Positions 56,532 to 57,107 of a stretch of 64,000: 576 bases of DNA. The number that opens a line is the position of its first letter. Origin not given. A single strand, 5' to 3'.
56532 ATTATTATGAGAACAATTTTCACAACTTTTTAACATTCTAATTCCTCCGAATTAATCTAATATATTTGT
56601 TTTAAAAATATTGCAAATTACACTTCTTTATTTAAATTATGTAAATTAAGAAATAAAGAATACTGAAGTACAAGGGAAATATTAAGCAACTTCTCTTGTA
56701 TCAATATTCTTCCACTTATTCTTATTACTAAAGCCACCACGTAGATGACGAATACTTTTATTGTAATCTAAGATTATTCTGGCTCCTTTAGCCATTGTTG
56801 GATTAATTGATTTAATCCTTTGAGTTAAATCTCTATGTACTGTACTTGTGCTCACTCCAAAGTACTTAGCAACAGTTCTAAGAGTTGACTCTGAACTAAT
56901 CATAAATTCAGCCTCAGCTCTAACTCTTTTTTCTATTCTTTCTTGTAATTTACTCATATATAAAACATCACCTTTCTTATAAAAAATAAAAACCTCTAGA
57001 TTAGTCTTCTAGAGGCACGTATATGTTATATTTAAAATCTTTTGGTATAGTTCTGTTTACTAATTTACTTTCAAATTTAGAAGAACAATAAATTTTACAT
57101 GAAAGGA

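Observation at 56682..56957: Phage-borne homologue of the sporulation mother-cell regulator SpoIIID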

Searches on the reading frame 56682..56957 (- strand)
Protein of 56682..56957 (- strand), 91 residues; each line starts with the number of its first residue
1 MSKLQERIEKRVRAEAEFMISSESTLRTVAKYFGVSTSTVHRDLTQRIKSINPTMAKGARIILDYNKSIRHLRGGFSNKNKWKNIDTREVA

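Call 3: search_protein_families(library=pfam, proteins=[window:56682-56957:-], max_evalue=1)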
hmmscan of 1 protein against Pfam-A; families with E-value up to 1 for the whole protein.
window:56682-56957:- (91 aa): 16 families
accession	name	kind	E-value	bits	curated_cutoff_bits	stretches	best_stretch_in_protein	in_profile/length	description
PF12116.14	SpoIIID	-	4.7e-27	94.4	27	1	6-84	2-80/82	Stage III sporulation protein D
PF13542.12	HTH_Tnp_ISL3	-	0.0016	18.3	27.4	1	23-42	26-45/51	Helix-turn-helix domain of transposase family ISL3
PF13936.12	HTH_38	-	0.0031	17.7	27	1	20-45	17-42/44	Helix-turn-helix domain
PF08220.18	HTH_DeoR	-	0.0069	16.6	21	1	26-45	17-36/57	DeoR-like helix-turn-helix domain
PF08279.18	HTH_11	-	0.01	16.2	25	1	25-44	17-36/55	HTH domain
PF00356.27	LacI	-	0.018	15.3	27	1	25-47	1-23/46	Bacterial regulatory proteins, lacI family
PF04967.18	HTH_10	-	0.036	14.3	23.1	1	24-46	24-46/53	HTH DNA binding domain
PF13384.12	HTH_23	-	0.039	14.2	24.6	1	24-42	18-36/50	Homeodomain-like domain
PF02001.22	DUF134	-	0.05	14.6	27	1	24-64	51-91/98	Protein of unknown function DUF134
PF09339.16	HTH_IclR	-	0.06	13.6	22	1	24-42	19-37/52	IclR helix-turn-helix domain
PF13613.12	HTH_Tnp_4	-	0.065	13.3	27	1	26-42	22-38/53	Helix-turn-helix of DDE superfamily endonuclease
PF24964.1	DUF7769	-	0.069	13.3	27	1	25-42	26-43/55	Domain of unknown function (DUF7769)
PF18024.7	HTH_50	-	0.097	12.8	27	1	26-43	26-43/50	Helix-turn-helix domain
PF15628.11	RRM_DME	-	0.11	13.1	34.6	1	22-72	44-92/102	RRM in Demeter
PF07560.16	DUF1539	-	0.13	12.8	23.8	1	36-68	18-50/126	Domain of Unknown Function (DUF1539)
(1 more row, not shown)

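Call 4: search_protein_families(library=ncbifam, proteins=[window:56682-56957:-], max_evalue=1)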
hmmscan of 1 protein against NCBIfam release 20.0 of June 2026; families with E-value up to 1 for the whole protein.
window:56682-56957:- (91 aa): 6 families
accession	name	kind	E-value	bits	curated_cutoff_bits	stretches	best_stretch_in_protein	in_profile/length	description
TIGR02844.1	spore_III_D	equivalog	1.8e-25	89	111.5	1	6-83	2-79/80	sporulation transcriptional regulator SpoIIID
NF047541.1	telomere_Tpg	equivalog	0.00072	19.6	90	1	7-57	17-68/183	telomere-protecting terminal protein Tpg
NF005644.0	PRK07408.1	subfamily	0.0018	18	261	1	6-57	204-255/258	RNA polymerase sigma factor SigF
NF048019.1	IS256_Zn_var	equivalog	0.012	14.9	150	1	21-64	47-93/304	IS256 family transposase, variant Zn-binding type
TIGR02937.1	sigma70-ECF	superfamily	0.041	13.5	42.9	1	23-51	133-161/165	sigma-70 family RNA polymerase sigma factor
TIGR00914.1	2A0601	subfamily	0.076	10.7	701.45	1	11-68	276-333/1051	CusA/CzcA family heavy metal efflux RND transporter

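Call 5: search_protein_families(library=phrogs, proteins=[window:56682-56957:-], max_evalue=1)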
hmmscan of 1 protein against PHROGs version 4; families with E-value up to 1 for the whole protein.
window:56682-56957:- (91 aa): 11 families
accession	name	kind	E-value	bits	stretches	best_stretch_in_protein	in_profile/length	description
phrog_11726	-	moron, auxiliary metabolic gene and host takeover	3.7e-24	85.7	1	5-84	8-87/89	sporulation stage III protein D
phrog_13105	-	unknown function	0.0033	18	1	24-69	20-68/239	-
phrog_4646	-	integration and excision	0.005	17.1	1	9-51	8-49/344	transposase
phrog_4291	-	DNA, RNA and nucleotide metabolism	0.021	14.1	1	5-45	866-906/909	RNA-dependent RNA polymerase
phrog_664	-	DNA, RNA and nucleotide metabolism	0.1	13.4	1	5-50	34-80/210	DNA binding protein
phrog_191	-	transcription regulation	0.11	13.8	1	22-60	22-60/106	CII-like transcriptional activator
phrog_645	-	DNA, RNA and nucleotide metabolism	0.11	13.6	1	5-51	20-66/196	Rnase E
phrog_8213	-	unknown function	0.17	12.6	1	24-57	15-47/142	-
phrog_11145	-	DNA, RNA and nucleotide metabolism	0.18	12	1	24-65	4-45/343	DNA binding protein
phrog_867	-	DNA, RNA and nucleotide metabolism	0.22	12.3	1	7-47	11-52/220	DNA binding domain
phrog_15534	-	DNA, RNA and nucleotide metabolism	0.25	12.9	1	3-47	21-67/93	HTH DNA binding protein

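Call 6: search_solved_structures(query=window:56682-56957:-, max_evalue=1, show_alignments=2)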
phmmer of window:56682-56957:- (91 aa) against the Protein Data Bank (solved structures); distinct sequences matched with E-value up to 1: 2.
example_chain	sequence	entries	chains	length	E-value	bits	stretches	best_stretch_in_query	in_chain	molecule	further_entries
2l0k_A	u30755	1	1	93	5.7e-21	77.4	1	8-85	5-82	Stage III sporulation protein D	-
6swi_A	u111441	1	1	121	0.038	17.5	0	11-70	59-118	Two-component response regulator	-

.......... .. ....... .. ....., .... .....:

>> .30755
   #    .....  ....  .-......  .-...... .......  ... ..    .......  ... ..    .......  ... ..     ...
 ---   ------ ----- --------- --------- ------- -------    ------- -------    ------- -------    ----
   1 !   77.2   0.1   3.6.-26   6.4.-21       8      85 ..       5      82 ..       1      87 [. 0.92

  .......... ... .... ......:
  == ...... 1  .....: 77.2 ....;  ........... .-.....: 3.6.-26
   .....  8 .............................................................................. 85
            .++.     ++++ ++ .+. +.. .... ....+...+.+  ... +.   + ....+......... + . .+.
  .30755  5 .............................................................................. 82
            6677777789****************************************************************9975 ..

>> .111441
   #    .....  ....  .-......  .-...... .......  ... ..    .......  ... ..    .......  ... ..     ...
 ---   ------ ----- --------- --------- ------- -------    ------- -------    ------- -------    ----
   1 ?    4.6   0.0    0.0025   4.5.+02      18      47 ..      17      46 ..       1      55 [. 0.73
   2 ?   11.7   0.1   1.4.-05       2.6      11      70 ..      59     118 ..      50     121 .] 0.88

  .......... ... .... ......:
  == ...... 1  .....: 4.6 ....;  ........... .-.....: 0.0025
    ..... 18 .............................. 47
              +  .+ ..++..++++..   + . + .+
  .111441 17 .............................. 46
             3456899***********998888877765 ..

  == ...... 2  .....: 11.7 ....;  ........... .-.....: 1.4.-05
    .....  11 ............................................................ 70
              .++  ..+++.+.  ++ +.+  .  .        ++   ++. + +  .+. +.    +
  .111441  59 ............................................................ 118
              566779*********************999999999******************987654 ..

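Call 7: search_dna_similar(query=window:56682-56957:-, collection=phages, mode=protein, max_rows=40)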
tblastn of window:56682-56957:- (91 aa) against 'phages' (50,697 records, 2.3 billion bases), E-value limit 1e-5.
Records with a match: 15; places in all: 15; records where one place covers at least 80% of the query: 10.
Best place of each record, by identity: <60% 15.
By first word of the organism name: Bacteriophage 10; Clostridium 4; Bacillus 1.
By host as written in the record: - 10; Clostridium perfringens 5147-97 2; Clostridium perfringens 2; Bacillus thuringiensis kurstaki 1.
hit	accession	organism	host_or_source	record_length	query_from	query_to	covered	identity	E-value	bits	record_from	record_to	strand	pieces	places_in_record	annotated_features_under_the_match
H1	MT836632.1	Bacteriophage sp.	human fecal samples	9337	4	82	87%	49.4%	3e-18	83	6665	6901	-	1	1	record has no annotation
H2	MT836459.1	Bacteriophage sp.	human fecal samples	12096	4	84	89%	48.1%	2e-20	89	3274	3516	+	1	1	record has no annotation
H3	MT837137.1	Bacteriophage sp.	human fecal samples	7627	4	82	87%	45.6%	7e-17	79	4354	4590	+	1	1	record has no annotation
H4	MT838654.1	Bacteriophage sp.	human fecal samples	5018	8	82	82%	46.7%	4e-16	77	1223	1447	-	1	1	record has no annotation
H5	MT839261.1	Bacteriophage sp.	human fecal samples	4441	4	85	90%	41.5%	3e-15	74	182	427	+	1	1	record has no annotation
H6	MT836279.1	Bacteriophage sp.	human fecal samples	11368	4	85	90%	40.2%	6e-15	74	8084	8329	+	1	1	record has no annotation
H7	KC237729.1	Clostridium phage vB_CpeS-CP51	Clostridium perfringens 5147-97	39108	6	82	85%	42.9%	6e-14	71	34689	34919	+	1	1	putative stage III sporulation protein D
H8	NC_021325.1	Clostridium phage vB_CpeS-CP51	Clostridium perfringens 5147-97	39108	6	82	85%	42.9%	6e-14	71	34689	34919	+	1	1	sporulation stage III protein D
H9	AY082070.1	Clostridium phage phi3626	Clostridium perfringens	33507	7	74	75%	44.1%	7e-8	53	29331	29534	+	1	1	transcriptional regulator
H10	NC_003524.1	Clostridium phage phi3626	Clostridium perfringens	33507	7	74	75%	44.1%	7e-8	53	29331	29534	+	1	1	sporulation stage III protein D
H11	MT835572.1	Bacteriophage sp.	human fecal samples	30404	16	84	76%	42.0%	3e-11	63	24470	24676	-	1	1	record has no annotation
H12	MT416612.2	Bacillus phage YungSlug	Bacillus thuringiensis kurstaki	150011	15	85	78%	38.0%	6e-8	54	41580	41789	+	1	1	DNA binding protein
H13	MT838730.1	Bacteriophage sp.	human fecal samples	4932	9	82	81%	36.5%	2e-6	49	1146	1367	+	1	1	record has no annotation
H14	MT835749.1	Bacteriophage sp.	human fecal samples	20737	9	84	84%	34.2%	3e-10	60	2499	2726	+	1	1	record has no annotation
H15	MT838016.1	Bacteriophage sp.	human fecal samples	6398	38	83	51%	43.5%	4e-7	51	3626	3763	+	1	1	record has no annotation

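Call 13: find_homologous_proteins(query=window:56682-56957:-, max_evalue=0.00001)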
Query window:56682-56957:- (91 aa): 6 proteins with E <= 0.00001 among 7 candidates.
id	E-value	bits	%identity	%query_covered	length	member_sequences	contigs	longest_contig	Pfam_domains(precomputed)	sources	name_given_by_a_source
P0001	2.5e-51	188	100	100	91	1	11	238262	PF12116.15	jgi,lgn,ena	jgi:putative DeoR family transcriptional regulator (stage III sporulation protein D)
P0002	1.2e-46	173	91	100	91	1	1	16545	PF12116.15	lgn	-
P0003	5.0e-41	156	82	100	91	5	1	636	PF12116.15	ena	-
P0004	3.9e-40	153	80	100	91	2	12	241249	PF12116.15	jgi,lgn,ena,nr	jgi:putative DeoR family transcriptional regulator (stage III sporulation protein D)|nr:MAG TPA: Sta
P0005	3.8e-36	140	70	100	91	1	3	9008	PF12116.15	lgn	-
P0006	1.1e-30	123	68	100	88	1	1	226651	PF12116.15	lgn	-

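Call 14: find_encoding_contigs(protein=P0001, flank=10000, max_places=6)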
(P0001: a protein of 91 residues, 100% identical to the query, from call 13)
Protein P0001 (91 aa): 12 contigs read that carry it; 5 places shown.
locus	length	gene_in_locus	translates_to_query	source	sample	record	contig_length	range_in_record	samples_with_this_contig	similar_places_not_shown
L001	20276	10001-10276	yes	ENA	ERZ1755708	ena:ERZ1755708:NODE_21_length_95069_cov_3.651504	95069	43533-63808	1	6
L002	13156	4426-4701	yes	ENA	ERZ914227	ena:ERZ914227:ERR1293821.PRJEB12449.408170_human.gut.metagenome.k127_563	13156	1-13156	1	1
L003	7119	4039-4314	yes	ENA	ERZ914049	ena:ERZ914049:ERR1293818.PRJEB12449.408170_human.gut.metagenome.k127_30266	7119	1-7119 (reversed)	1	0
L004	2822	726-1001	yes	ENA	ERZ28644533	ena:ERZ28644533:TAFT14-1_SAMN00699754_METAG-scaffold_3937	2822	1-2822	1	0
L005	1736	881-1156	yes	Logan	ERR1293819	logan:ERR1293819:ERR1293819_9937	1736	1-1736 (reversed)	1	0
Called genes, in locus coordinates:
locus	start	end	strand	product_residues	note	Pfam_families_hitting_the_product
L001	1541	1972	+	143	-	-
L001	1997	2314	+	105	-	-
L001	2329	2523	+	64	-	-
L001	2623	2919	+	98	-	-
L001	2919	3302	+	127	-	-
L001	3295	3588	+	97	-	-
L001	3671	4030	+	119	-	-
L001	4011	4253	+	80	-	-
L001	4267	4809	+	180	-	-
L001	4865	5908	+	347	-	-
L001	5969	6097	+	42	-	-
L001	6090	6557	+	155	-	PF01661:Macro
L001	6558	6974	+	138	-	PF08719:NADAR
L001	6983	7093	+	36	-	-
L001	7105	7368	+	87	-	-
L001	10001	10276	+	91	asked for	PF12116:SpoIIID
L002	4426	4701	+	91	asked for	PF12116:SpoIIID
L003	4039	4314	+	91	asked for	PF12116:SpoIIID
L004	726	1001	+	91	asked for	PF12116:SpoIIID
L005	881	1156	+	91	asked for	PF12116:SpoIIID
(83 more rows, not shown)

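Call 15: list_cluster_members(proteins=[P0001, P0004, P0006])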
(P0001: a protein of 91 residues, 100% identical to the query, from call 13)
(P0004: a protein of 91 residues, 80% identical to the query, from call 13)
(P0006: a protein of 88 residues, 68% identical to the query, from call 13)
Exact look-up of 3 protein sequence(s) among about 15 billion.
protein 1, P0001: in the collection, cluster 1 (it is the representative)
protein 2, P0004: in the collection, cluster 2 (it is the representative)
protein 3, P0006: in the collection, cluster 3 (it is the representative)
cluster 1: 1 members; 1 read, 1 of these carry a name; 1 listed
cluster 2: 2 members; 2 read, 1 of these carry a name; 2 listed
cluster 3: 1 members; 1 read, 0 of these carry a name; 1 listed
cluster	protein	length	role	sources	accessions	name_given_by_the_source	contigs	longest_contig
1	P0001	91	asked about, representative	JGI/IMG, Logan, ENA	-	putative DeoR family transcriptional regulator (stage III sporulation protein D)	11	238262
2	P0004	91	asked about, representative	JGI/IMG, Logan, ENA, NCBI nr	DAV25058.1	putative DeoR family transcriptional regulator (stage III sporulation protein D) | MAG TPA: Stage III sporulation protein D [Caudoviricetes sp.]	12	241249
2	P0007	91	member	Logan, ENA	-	-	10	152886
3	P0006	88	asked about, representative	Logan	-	-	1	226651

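Call 17: find_related_loci(query=window:56682-56957:-, collection=viral_contigs, flank=10000)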
Query window:56682-56957:- (91 aa) in viral_contigs; peptide patterns used: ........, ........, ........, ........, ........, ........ (x = any residue, [..] = any of these).
31 stretches matched a pattern, but none encodes a relative of the query by tblastn (E <= 1e-3).

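Call 23: search_protein_representatives(protein=window:56682-56957:-)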
Query: 91 residues. Proteins with E-value up to 0.001 (for the whole library): 1720; up to 1e-10: 260; up to 1e-30: 0. The best 150 are listed.
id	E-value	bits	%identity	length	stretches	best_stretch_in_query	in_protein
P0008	3.5e-20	87.7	26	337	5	3-56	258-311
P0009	2.9e-17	78.4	44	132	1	4-89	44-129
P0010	4.2e-17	77.9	45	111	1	5-86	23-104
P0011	4.2e-17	77.8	48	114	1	6-82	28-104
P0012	4.6e-17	77.7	48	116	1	7-86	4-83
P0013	4.8e-17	77.7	49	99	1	7-87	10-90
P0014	5.4e-17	77.5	49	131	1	4-82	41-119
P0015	6.1e-17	77.3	48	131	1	5-84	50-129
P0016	6.5e-17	77.2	48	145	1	5-84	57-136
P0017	1.0e-16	76.6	45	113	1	6-88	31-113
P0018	1.0e-16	76.6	49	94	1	5-84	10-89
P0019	1.0e-16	76.6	48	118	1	4-83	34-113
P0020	1.3e-16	76.3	51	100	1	5-80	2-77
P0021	1.3e-16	76.3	49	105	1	6-85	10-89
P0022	1.3e-16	76.3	49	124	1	8-85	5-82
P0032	7.6e-16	73.9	47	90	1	6-86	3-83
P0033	8.3e-16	73.7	44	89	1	7-87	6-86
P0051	5.7e-15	71.1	50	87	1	7-84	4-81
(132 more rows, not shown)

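Call 50: find_encoding_contigs(protein=P0004, flank=3000, max_places=3)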
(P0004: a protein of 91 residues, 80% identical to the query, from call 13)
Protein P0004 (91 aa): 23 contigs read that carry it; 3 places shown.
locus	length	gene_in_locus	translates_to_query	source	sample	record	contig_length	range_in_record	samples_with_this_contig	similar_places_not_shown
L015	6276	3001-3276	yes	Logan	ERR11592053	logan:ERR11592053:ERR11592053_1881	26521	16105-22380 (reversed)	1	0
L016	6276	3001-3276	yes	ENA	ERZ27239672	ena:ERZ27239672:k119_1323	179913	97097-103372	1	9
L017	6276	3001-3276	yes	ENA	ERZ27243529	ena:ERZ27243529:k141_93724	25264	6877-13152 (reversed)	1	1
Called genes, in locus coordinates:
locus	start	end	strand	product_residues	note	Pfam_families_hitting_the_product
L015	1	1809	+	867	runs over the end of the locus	PF00690:Cation_ATPase_N, PF00122:E1-E2_ATPase, PF00702:Hydrolase, PF08282:Hydrolase_3 (faint), PF13246:Cation_ATPase, PF00689:Cation_ATPase_C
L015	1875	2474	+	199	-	PF00293:NUDIX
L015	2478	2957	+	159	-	-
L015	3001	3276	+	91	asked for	PF12116:SpoIIID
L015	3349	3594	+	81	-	-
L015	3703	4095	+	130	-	-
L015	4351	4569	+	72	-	-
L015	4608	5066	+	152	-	PF04266:ASCH (faint), PF12961:DUF3850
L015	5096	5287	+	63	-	-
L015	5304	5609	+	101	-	PF27286:YosH_C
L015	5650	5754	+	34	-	PF08271:Zn_Ribbon_TF (weak)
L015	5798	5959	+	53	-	-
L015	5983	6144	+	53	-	-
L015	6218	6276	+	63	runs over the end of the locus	-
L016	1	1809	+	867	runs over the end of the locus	PF00690:Cation_ATPase_N, PF00122:E1-E2_ATPase, PF00702:Hydrolase, PF08282:Hydrolase_3 (faint), PF13246:Cation_ATPase, PF00689:Cation_ATPase_C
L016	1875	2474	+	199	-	PF00293:NUDIX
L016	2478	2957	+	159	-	-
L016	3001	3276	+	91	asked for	PF12116:SpoIIID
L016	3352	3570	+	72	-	-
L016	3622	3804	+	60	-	-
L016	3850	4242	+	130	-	-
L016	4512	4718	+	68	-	-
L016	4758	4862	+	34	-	PF08271:Zn_Ribbon_TF (weak)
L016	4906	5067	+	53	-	-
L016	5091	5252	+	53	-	-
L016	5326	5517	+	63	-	-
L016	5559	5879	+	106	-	-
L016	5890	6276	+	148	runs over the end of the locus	PF04343:DUF488 (weak), PF22751:DUF488-N3a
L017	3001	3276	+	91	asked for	PF12116:SpoIIID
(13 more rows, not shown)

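Call 51: find_encoding_contigs(protein=P0006, flank=10000, max_places=2)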
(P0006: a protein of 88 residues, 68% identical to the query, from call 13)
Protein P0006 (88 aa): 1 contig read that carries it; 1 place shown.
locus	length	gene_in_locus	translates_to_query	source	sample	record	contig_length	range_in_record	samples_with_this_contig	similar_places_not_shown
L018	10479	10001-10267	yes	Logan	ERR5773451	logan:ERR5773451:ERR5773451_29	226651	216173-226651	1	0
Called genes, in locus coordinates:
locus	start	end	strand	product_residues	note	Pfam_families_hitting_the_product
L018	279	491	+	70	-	-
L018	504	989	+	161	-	-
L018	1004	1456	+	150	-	-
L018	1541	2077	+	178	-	-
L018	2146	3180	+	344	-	-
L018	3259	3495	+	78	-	-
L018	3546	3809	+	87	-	-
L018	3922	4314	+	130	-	-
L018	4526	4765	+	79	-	-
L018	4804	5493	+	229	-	PF04012:PspA_IM30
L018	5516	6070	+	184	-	PF02342:TerD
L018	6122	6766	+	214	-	PF02342:TerD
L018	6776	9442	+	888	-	PF00690:Cation_ATPase_N, PF00122:E1-E2_ATPase, PF00702:Hydrolase, PF08282:Hydrolase_3 (faint), PF13246:Cation_ATPase, PF00689:Cation_ATPase_C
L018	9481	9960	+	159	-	-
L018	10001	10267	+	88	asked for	PF12116:SpoIIID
